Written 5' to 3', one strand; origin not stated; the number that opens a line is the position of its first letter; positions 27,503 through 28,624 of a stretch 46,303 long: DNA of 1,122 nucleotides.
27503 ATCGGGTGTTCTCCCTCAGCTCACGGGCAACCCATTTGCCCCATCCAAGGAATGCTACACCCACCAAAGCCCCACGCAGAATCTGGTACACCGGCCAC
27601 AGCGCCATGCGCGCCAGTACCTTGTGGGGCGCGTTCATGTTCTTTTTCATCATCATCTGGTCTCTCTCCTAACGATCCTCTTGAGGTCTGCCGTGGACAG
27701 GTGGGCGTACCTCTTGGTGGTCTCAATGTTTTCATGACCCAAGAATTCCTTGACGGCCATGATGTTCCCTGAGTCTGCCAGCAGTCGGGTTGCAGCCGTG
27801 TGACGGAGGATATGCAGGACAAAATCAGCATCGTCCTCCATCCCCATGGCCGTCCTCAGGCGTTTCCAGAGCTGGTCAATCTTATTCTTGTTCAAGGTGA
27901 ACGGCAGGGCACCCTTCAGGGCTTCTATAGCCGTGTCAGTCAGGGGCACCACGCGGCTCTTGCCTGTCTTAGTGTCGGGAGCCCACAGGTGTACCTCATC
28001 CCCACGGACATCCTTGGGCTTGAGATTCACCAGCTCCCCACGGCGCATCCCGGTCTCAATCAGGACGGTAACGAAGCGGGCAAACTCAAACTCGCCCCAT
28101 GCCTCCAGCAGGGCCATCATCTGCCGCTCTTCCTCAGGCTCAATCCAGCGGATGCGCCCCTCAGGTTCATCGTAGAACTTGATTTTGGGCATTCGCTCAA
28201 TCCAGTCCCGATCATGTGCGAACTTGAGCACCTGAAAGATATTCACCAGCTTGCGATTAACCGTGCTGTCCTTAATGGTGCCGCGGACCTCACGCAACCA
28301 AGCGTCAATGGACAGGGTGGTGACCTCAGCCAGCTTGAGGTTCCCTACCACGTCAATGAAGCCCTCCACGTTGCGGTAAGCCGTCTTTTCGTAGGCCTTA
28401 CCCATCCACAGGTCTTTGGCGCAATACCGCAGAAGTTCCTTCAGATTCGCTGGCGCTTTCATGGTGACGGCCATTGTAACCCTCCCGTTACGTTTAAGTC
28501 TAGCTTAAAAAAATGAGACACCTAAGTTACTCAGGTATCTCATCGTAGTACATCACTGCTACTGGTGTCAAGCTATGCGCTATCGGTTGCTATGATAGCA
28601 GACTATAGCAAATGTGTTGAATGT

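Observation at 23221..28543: One phage carries a T7-type RNAP, an integrase and plasmid-maintenance genes: an ambiguous or dual prophage lifestyle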

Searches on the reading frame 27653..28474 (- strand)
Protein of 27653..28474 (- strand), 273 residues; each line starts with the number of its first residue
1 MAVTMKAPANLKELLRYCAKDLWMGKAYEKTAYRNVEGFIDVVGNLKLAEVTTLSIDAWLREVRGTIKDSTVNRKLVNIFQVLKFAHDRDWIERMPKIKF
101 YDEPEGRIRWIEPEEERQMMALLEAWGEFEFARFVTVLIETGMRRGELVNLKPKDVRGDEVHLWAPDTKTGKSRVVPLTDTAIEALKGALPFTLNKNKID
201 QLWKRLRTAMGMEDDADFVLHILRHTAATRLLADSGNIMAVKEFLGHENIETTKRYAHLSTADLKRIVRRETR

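Call 5: search_protein_families(library=pfam, proteins=[window:27653-28474:-], max_evalue=0.01)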
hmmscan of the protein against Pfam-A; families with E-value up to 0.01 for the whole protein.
window:27653-28474:- (273 aa): 2 families
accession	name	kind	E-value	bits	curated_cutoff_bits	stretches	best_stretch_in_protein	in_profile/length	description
PF00589.27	Phage_integrase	-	7.2e-28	97.9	27.1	1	110-261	2-170/172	Phage integrase family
PF22022.2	Phage_int_M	-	0.0005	20.7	27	1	22-96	15-89/96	Phage integrase central domain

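Call 6: search_protein_families(library=phrogs, proteins=[window:27653-28474:-], max_evalue=0.01)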
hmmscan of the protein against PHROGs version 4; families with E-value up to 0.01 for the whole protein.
window:27653-28474:- (273 aa): 6 families
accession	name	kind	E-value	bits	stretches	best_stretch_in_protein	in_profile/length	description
phrog_1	-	integration and excision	1.2e-48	167.8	1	30-268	185-444/611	integrase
phrog_216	-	integration and excision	1.3e-30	107.5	1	99-269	44-234/301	integrase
phrog_7269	-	integration and excision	6.3e-09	36.7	1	194-267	8-77/89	integrase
phrog_7685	-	integration and excision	1.7e-07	32.1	1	199-262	167-226/240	integrase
phrog_35951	-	unknown function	1.9e-07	32.4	1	210-265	13-68/97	-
phrog_37709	-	unknown function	0.00013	22.9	1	79-156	27-102/116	-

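Call 9: search_dna_similar(query=window:27653-28474:-, collection=phages, mode=protein, max_rows=25)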
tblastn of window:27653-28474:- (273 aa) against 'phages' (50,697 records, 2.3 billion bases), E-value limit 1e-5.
Records with a match: 837; places in all: 841; records where one place covers at least 80% of the query: 242.
Best place of each record, by identity: <60% 837.
By first word of the organism name: Salmonella 102; Escherichia 82; Pseudomonas 79; Klebsiella 69; Ralstonia 54; Bacteriophage 47; Yersinia 45; Burkholderia 38; Vibrio 31; Synechococcus 23; and 62 more.
By host as written in the record: - 134; Klebsiella pneumoniae 47; Ralstonia solanacearum 34; Pseudomonas aeruginosa 30; Escherichia coli 29; Yersinia pestis EV76-CN 25; Salmonella sp. 18; Burkholderia sp. 14; and 275 more.
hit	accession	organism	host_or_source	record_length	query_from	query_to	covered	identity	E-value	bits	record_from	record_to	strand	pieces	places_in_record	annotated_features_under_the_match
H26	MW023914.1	Rhizobium phage vB_RleA_TRX32-1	Rhizobium leguminosarum TRX32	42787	1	268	98%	33.2%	2e-29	122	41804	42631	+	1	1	hypothetical protein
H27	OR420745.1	Pelagibacter phage HTVC048P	Candidatus Pelagibacter ubique HTCC1062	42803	26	264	88%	36.9%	4e-27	115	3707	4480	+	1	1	integrase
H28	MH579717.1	Pelagibacter phage HTVC021P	Candidatus Pelagibacter ubique HTCC1062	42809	26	264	88%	36.9%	4e-27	115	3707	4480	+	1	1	integrase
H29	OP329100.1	Pseudomonas phage LUZ100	Pseudomonas aeruginosa PaLo41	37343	8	270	96%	33.5%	1e-39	152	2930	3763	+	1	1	site-specific tyrosine integrase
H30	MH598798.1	Pelagibacter phage HTVC022P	Candidatus Pelagibacter ubique HTCC1062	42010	26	264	88%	36.6%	2e-35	139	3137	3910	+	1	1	integrase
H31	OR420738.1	Pelagibacter phage HTVC131P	Candidatus Pelagibacter sp. HTCC7211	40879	26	264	88%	36.6%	3e-35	139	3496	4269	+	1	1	integrase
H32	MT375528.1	Pelagibacter phage Jormungand EXVC012P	Candidatus Pelagibacter sp H2P3alpha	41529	26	264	88%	36.3%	6e-35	138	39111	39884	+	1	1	integrase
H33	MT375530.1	Pelagibacter phage Ran EXVC014P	Candidatus Pelagibacter sp H2P3alpha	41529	26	264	88%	36.3%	6e-35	138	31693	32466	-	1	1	integrase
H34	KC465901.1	Pelagibacter phage HTVC019P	Candidatus Pelagibacter ubique HTCC1062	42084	26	264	88%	36.3%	2e-34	137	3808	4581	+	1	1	integrase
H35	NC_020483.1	Pelagibacter phage HTVC019P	Candidatus Pelagibacter ubique HTCC1062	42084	26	264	88%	36.3%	2e-34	137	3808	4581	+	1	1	integrase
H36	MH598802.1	Pelagibacter phage HTVC201P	Candidatus Pelagibacter sp. FZCC0015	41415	26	264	88%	36.3%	9e-34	135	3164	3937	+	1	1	integrase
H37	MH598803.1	Pelagibacter phage HTVC121P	Candidatus Pelagibacter sp. HTCC7211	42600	26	264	88%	36.2%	2e-26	114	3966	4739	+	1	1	integrase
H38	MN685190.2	Ralstonia phage vRsoP-WM2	environmental water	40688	6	264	95%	33.3%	2e-32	130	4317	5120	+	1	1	integrase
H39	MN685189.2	Ralstonia phage vRsoP-WF2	environmental water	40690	6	264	95%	33.3%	2e-32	130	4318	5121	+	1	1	integrase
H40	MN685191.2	Ralstonia phage vRsoP-WR2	environmental water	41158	6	264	95%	33.3%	2e-32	130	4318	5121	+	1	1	integrase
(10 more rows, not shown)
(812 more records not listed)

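Call 41: find_homologous_proteins(query=window:27653-28474:-)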
Query window:27653-28474:- (273 aa): 1004 proteins with E <= 0.001 among 2514 candidates; the best 120 are listed.
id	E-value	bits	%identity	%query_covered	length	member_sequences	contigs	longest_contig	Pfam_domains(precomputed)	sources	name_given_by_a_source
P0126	9.8e-179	610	100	100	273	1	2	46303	PF00589.28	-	-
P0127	4.4e-94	333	59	97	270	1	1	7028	PF00589.28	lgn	-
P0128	2.4e-93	330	59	97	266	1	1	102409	PF00589.28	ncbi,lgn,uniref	ncbi:tyrosine-type recombinase/integrase [Burkholderia sp. DN3021]|uniref:tyrosine-type recombinase/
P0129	3.1e-93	330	60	97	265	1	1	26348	PF00589.28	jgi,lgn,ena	-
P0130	1.9e-92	327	59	97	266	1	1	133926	PF00589.28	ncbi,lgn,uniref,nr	ncbi:tyrosine-type recombinase/integrase [Burkholderia vietnamiensis]|uniref:tyrosine-type recombina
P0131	7.5e-92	325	59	97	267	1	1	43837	PF00589.28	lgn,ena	-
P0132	9.9e-92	325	58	97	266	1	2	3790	PF00589.28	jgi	jgi:integrase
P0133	9.2e-91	322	57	97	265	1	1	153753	PF00589.28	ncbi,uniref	ncbi:tyrosine-type recombinase/integrase [Paraburkholderia phymatum]|uniref:Tyrosine-type recombinas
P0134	1.8e-90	321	58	97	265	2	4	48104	PF00589.28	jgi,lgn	jgi:integrase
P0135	1.8e-90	321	57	97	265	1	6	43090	PF00589.28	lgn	-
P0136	6.0e-89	316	57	97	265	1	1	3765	PF00589.28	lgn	-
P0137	2.7e-88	314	59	97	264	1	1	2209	PF00589.28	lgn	-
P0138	5.9e-87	309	57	98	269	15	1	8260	PF00589.28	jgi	jgi:integrase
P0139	6.0e-87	309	57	96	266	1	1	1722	PF00589.28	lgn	-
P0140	6.6e-87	309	54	95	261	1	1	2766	PF00589.28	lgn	-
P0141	2.3e-86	307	56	98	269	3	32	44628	PF00589.28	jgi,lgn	jgi:integrase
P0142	2.4e-86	307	57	97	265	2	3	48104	PF00589.28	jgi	jgi:integrase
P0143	2.6e-86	307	55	95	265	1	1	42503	PF00589.28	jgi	jgi:integrase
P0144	1.1e-85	305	56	97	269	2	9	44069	PF00589.28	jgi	jgi:integrase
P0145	2.4e-85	304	55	93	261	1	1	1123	PF00589.28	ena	-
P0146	3.3e-85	304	54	97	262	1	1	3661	PF00589.28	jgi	jgi:integrase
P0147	6.8e-85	303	54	97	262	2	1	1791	PF00589.28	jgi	jgi:integrase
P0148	3.0e-84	300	53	97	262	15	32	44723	PF00589.28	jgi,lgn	jgi:integrase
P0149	3.8e-83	297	53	97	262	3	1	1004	PF00589.28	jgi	jgi:integrase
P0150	4.3e-83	297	55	97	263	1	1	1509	PF00589.28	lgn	-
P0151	7.0e-83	296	53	93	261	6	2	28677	PF00589.28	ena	-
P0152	1.1e-82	295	53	97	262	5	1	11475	PF00589.28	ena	-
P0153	1.6e-82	295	52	93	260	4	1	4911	PF00589.28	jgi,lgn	jgi:integrase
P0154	2.2e-82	294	55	97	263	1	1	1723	PF00589.28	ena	-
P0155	4.1e-82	293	55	95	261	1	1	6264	PF00589.28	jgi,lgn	jgi:integrase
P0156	6.0e-82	293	52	93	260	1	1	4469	PF00589.28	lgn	-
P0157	6.2e-82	293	56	95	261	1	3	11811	PF00589.28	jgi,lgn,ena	-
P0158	7.3e-82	293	55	95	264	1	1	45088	PF00589.28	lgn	-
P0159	1.0e-81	292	55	96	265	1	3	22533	PF00589.28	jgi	jgi:integrase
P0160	3.4e-81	290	53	95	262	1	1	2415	PF00589.28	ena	-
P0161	9.4e-81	289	53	96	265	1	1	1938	PF00589.28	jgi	jgi:integrase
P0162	1.2e-80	289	53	93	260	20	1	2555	PF00589.28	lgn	-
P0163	2.1e-80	288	51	99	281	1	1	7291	PF00589.28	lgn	-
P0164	4.0e-80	287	53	93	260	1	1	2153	PF00589.28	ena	-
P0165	6.0e-80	286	52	93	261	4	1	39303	PF00589.28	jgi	jgi:integrase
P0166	6.4e-80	286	53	94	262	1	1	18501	PF00589.28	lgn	-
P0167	6.6e-80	286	53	95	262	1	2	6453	PF00589.28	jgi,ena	jgi:integrase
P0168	6.6e-80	286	51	97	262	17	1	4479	PF00589.28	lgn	-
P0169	1.1e-79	286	52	93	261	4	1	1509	PF00589.28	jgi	jgi:integrase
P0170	1.9e-79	285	51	93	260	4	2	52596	PF00589.28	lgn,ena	-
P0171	4.8e-79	283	52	95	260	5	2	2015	PF00589.28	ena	-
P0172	2.4e-78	281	52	97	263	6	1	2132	PF00589.28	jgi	jgi:integrase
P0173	3.4e-78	281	54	95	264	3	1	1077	PF00589.28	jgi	jgi:integrase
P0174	4.3e-78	280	52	97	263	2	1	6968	PF00589.28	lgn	-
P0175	4.4e-78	280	51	95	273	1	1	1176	PF00589.28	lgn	-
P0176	4.5e-78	280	53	93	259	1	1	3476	PF00589.28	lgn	-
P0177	6.7e-78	280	52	97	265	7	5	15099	PF00589.28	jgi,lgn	jgi:integrase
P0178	4.1e-77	277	51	95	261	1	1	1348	PF00589.28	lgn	-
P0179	5.3e-77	277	50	96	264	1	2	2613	PF00589.28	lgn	-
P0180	3.0e-76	274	51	97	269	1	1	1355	PF00589.28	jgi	jgi:integrase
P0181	4.6e-76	274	51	95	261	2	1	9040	PF00589.28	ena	-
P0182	2.8e-75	271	52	95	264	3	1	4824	PF00589.28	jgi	jgi:integrase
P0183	5.1e-74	267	51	95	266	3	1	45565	PF13102.13,PF00589.28,PF02899.24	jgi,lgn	jgi:integrase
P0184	1.0e-67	246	49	97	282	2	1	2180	PF00589.28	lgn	-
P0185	9.6e-66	240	47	97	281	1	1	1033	PF00589.28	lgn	-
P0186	1.3e-63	233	47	96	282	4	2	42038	PF00589.28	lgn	-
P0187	2.3e-63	232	47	96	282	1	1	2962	PF00589.28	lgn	-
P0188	4.8e-63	231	44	96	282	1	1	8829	PF22022.3,PF00589.28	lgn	-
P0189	7.2e-62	227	55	71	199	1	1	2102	PF00589.28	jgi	jgi:integrase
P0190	1.1e-61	226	46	97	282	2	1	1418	PF00589.28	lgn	-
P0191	1.3e-61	226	46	96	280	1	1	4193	PF00589.28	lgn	-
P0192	5.6e-61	224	42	97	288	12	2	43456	PF22022.3,PF00589.28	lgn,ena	-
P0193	9.3e-61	223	44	93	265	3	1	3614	PF00589.28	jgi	jgi:integrase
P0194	9.5e-61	223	43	96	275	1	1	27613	PF00589.28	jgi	jgi:integrase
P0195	3.6e-60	222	45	95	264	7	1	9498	PF00589.28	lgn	-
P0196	6.9e-60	221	44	97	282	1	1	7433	PF00589.28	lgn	-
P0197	7.1e-60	221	43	100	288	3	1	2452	PF22022.3,PF00589.28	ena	-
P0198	1.6e-59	219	45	97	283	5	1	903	PF00589.28,PF02899.24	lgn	-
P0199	1.7e-59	219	45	96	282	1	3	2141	PF00589.28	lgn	-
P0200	2.2e-59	219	44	95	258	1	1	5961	PF00589.28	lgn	-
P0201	1.0e-58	217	44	96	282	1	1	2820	PF00589.28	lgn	-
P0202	1.9e-58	216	43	95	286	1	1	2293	PF00589.28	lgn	-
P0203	2.3e-58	216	43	96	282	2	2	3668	PF00589.28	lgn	-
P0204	3.8e-58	215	44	97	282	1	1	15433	PF00589.28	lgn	-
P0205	4.1e-58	215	42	97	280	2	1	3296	PF00589.28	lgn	-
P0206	4.2e-58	215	41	98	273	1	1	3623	PF00589.28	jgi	jgi:integrase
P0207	5.8e-58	214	43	96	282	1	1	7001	PF00589.28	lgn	-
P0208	9.6e-58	214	39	99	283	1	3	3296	PF00589.28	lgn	-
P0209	1.7e-57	213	44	95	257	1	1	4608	PF00589.28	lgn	-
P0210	2.5e-57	212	43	96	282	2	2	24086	PF00589.28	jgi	jgi:integrase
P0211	8.0e-57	211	42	93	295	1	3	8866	PF00589.28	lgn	-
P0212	8.4e-57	210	43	97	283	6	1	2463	PF22022.3,PF00589.28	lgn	-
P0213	1.5e-56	210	42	97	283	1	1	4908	PF00589.28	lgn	-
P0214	2.2e-56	209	42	96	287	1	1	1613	PF22022.3,PF00589.28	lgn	-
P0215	3.1e-56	209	43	93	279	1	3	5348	PF00589.28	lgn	-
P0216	5.7e-56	208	42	97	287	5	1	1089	PF00589.28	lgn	-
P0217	5.7e-56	208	39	99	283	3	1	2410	PF00589.28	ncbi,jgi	jgi:integrase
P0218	6.9e-56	207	41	97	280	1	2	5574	PF00589.28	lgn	-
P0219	8.9e-56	207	44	97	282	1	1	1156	PF00589.28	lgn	-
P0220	1.4e-55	206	41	97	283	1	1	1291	PF00589.28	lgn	-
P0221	1.2e-54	203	41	93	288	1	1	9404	PF13102.13,PF00589.28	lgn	-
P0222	5.8e-54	201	43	92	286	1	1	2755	PF00589.28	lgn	-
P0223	7.8e-54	201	40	95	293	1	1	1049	PF00589.28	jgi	jgi:integrase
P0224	9.6e-54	200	41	96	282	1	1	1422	PF00589.28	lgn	-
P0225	2.1e-53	199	41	94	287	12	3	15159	PF00589.28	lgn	-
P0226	4.7e-53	198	43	92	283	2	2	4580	PF00589.28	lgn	-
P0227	4.9e-52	195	40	94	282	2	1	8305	PF00589.28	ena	-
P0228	6.2e-52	195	41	92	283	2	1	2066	PF00589.28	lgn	-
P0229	1.7e-51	193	40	95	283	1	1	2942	PF00589.28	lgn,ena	-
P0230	2.7e-48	183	57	59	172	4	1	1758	PF00589.28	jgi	jgi:integrase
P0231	2.8e-48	183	40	93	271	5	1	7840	PF00589.28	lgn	-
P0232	1.1e-47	181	43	93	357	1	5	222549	PF00589.28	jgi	jgi:integrase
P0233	2.5e-45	173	40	97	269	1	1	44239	PF00589.28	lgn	-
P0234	9.8e-45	171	41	93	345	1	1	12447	PF00589.28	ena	-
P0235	2.0e-44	170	42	93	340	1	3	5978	PF00589.28,PF02899.24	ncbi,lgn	-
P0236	2.5e-42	163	38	92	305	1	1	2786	PF00589.28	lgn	-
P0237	3.2e-42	163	39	95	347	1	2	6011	PF00589.28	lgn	-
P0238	1.7e-41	160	39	90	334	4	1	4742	PF00589.28,PF02899.24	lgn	-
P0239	2.3e-38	150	38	93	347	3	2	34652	PF00589.28,PF02899.24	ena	-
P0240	5.0e-38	149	33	98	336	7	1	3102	PF00589.28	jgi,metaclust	metaclust:\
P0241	1.5e-35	141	37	93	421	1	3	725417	PF00589.28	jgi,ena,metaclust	metaclust:\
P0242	6.3e-35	139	34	89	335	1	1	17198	PF13102.13,PF00589.28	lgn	-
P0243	4.3e-34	136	37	81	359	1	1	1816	PF00589.28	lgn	-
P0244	6.2e-34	136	36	90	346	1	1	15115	PF00589.28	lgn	-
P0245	7.3e-33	132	35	90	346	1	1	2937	PF00589.28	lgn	-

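Call 42: find_encoding_contigs(protein=P0130, flank=10000, max_places=2)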
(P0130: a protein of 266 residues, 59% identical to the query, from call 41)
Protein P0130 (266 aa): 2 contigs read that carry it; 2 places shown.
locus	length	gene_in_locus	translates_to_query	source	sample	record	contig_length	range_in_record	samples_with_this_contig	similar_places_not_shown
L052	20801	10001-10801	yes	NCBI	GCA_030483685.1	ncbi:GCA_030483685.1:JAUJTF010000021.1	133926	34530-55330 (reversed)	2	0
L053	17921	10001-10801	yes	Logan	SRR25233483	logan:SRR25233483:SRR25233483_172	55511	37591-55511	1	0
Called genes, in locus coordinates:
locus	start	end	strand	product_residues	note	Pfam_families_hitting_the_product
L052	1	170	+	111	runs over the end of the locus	-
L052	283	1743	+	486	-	PF21268:Helic-prim_T7_N, PF01751:Toprim (weak), PF13155:Toprim_2, PF13662:Toprim_4 (faint), PF03796:DnaB_C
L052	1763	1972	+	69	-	-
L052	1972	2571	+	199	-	PF09414:RNA_ligase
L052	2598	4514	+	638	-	PF00476:DNA_pol_A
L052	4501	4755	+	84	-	-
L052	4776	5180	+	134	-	-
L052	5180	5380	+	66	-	-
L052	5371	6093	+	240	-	PF02739:5_3_exonuc_N (weak), PF01367:5_3_exonuc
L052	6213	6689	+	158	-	PF18909:dGTP_diPhyd_N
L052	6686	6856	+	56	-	-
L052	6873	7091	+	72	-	-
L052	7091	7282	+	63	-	-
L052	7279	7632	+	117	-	-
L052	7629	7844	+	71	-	-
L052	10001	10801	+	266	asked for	PF00589:Phage_integrase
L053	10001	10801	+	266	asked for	PF00589:Phage_integrase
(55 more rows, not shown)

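Call 43: find_encoding_contigs(protein=P0133, flank=10000, max_places=2)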
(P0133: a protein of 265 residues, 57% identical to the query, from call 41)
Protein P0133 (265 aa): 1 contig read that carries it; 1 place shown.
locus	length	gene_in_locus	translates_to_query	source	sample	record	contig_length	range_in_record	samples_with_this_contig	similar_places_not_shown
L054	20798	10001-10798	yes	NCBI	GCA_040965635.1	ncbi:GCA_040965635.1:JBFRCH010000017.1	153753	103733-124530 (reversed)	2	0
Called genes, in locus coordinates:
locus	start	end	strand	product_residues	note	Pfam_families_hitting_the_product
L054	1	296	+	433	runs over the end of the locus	PF20172:DUF6538, PF00589:Phage_integrase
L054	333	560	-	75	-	-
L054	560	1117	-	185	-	-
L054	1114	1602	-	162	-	PF00959:Phage_lysozyme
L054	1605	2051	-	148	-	-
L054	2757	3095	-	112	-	-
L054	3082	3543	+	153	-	-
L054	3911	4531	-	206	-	PF24175:SU10_adaptor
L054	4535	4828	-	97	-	-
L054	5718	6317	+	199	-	-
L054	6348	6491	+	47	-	PF17236:SU10_MCP (weak)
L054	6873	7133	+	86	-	-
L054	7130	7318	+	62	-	-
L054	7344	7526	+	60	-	-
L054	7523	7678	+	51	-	-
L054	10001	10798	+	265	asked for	PF00589:Phage_integrase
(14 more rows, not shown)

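Call 68: find_encoding_contigs(protein=P0128, flank=10000, max_places=1)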
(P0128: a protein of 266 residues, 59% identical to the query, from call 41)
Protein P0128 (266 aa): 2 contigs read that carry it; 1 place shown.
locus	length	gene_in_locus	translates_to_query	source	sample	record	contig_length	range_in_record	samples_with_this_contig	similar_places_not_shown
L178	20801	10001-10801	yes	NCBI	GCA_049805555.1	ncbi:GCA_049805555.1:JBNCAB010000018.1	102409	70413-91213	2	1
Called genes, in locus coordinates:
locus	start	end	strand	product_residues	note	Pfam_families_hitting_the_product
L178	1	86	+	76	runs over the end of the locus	PF14090:HTH_39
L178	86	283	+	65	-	-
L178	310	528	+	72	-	-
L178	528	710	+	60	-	-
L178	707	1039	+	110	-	-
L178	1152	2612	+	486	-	PF21268:Helic-prim_T7_N, PF01751:Toprim (weak), PF13155:Toprim_2, PF13662:Toprim_4 (faint), PF03796:DnaB_C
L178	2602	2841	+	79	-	-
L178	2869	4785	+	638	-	PF00476:DNA_pol_A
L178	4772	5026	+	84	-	-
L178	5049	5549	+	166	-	PF18129:SH3_12 (faint)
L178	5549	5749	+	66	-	-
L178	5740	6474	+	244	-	PF02739:5_3_exonuc_N, PF01367:5_3_exonuc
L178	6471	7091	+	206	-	PF18909:dGTP_diPhyd_N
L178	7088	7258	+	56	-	-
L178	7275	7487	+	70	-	-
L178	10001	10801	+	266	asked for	PF00589:Phage_integrase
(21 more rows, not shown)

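Call 74: find_related_loci(query=A2, collection=viral_contigs, flank=8000)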
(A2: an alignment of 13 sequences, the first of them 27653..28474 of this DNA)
Query A2 (273 aa) in viral_contigs; peptide patterns used: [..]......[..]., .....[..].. (x = any residue, [..] = any of these).
598 stretches matched a pattern (row limit reached: there are more); 409 encode a relative of the query (tblastn E <= 1e-3); the best 80 are kept; 80 distinct loci.
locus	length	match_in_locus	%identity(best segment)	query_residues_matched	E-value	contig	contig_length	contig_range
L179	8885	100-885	60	6-269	5e-99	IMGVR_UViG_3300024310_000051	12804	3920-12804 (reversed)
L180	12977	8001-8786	58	6-269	2e-94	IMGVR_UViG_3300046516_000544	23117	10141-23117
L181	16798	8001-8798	57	2-269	9e-93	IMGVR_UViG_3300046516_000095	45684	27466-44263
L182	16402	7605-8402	57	2-269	8e-93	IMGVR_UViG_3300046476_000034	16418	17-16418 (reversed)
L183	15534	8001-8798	56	2-269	2e-92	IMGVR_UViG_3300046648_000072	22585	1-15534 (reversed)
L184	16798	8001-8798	56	2-269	2e-92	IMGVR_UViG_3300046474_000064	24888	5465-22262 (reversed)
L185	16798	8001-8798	56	2-269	2e-92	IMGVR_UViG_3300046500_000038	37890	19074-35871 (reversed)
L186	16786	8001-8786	55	5-269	6e-92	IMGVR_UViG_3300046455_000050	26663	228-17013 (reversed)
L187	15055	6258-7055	57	2-269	3e-92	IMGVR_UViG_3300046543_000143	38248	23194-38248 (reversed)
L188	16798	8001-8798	56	2-269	2e-91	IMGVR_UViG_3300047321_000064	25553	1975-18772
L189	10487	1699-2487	56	5-269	3e-91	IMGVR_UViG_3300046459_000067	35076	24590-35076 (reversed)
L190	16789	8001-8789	56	5-269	3e-91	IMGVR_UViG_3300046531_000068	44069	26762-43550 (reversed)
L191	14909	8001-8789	53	4-269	3e-90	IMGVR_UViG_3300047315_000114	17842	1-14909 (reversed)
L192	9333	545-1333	53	4-269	3e-90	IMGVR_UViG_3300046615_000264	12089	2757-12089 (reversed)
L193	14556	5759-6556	55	2-269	8e-90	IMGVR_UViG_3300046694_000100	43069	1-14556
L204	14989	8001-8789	52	5-269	1e-83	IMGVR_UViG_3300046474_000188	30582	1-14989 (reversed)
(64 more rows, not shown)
